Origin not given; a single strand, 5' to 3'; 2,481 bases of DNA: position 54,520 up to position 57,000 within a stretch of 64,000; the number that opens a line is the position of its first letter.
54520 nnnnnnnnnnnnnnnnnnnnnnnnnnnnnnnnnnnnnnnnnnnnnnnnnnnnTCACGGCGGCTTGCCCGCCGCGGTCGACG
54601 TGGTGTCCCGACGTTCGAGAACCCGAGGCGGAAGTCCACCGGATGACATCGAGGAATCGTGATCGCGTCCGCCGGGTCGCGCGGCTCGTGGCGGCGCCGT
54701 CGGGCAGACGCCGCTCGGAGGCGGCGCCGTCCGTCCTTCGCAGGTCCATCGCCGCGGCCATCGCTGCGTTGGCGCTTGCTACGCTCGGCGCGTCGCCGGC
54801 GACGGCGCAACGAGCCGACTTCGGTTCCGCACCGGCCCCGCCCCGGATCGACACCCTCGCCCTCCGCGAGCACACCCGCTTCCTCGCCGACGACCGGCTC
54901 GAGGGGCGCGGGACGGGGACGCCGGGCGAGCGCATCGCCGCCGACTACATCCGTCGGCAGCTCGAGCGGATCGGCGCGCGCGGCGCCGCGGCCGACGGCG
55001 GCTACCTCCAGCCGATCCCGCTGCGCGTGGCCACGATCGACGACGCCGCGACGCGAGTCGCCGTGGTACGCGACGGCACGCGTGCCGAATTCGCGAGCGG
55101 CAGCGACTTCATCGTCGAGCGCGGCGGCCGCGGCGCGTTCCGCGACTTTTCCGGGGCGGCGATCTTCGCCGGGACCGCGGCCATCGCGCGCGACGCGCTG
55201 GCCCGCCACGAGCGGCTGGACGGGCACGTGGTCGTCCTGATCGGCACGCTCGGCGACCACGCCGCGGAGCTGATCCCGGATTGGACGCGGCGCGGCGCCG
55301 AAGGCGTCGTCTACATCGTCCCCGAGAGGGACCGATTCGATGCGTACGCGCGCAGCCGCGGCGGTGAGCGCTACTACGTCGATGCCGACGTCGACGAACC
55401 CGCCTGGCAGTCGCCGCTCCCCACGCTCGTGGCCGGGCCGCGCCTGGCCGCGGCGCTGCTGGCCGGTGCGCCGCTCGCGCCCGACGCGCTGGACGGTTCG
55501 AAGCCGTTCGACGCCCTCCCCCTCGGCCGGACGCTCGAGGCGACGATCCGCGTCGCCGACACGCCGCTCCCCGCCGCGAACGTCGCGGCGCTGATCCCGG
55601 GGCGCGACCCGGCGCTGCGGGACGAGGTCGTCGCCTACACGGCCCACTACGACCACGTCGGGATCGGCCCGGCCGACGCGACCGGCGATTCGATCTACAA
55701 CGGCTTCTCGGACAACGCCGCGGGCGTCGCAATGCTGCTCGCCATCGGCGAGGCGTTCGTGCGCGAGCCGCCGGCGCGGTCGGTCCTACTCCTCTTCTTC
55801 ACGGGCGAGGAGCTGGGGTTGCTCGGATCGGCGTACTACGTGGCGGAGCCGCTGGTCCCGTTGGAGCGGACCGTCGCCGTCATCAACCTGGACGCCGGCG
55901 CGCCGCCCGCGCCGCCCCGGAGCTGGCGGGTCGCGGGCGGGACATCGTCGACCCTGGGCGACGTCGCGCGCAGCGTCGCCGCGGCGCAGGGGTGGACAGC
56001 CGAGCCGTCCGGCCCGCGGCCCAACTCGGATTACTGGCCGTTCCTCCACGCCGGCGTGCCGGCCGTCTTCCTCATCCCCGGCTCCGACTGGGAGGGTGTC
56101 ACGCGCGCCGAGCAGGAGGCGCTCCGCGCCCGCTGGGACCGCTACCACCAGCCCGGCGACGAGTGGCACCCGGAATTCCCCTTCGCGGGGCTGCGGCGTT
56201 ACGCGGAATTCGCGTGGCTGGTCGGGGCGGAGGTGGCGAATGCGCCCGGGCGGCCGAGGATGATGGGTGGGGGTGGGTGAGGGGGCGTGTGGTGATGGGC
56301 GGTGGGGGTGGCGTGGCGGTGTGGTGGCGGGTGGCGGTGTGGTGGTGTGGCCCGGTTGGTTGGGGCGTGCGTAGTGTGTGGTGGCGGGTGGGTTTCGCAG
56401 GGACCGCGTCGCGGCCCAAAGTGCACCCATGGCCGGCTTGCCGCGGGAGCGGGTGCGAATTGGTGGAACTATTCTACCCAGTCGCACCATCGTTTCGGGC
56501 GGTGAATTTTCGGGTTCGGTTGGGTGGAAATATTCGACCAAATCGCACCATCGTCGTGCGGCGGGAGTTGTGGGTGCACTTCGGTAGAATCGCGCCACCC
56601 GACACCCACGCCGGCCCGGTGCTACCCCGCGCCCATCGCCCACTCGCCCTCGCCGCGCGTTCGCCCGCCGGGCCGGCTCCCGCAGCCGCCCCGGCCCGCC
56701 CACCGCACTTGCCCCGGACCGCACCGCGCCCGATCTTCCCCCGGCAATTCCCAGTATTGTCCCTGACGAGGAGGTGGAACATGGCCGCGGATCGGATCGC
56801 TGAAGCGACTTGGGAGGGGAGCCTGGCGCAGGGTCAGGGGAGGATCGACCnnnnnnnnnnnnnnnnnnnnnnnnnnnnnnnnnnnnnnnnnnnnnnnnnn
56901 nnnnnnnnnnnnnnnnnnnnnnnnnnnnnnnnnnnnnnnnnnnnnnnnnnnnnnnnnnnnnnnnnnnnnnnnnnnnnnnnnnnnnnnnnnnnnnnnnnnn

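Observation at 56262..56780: Second 500-bp repeat-dense non-coding region with the same design (G-rich block, then GTRGAAW units phased at 60-61 nt) upstream of osmC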

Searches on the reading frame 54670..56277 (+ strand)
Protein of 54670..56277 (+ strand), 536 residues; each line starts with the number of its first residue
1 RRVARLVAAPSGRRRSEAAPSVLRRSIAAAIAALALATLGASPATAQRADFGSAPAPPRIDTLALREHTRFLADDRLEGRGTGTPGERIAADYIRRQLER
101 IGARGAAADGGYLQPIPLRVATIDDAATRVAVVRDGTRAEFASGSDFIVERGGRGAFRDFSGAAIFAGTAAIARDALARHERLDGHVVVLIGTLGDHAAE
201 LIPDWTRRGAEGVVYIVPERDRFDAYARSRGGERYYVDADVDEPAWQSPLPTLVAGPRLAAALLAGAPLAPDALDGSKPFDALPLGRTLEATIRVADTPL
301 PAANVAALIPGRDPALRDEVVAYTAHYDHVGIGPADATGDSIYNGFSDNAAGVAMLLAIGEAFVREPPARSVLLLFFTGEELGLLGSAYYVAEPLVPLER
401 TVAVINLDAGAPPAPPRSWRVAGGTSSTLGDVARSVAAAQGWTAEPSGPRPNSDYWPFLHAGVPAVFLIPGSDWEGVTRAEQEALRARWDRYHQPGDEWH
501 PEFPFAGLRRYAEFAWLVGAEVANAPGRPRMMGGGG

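Call 80: search_protein_families(library=pfam, proteins=[window:54670-56277:+])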
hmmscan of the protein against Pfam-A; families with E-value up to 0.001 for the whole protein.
window:54670-56277:+ (536 aa): 2 families
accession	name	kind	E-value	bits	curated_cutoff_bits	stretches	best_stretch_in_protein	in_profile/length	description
PF04389.22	Peptidase_M28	-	6.6e-36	124.3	21.3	1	304-500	1-175/193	Peptidase family M28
PF01546.33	Peptidase_M20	-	0.00073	19.9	24.6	0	325-394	4-82/206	Peptidase family M20/M25/M40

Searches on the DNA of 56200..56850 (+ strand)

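Call 42: search_dna_similar(query=window:56398-56610:+, collection=plasmids, mode=distant, max_evalue=0.01)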
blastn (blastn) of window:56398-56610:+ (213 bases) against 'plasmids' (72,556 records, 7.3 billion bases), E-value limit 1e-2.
No match.

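Call 43: search_dna_similar(query=window:56398-56610:+, collection=phages, mode=distant, max_evalue=0.01)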
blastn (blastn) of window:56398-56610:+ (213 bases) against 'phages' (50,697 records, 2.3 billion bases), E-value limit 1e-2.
No match.
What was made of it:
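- Tried and rejected: No match (calls 42, 43).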

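Call 44: search_rna_families(source=window, start=56200, end=56850, threshold=evalue, max_evalue=1)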
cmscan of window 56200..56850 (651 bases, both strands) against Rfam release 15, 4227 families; matches with E-value up to 1: 0.
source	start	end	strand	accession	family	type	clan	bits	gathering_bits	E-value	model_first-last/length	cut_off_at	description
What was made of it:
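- On Rfam ncRNA / cis-regulatory leader: No hits at E<=1 in 56200-56850 (call 44).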
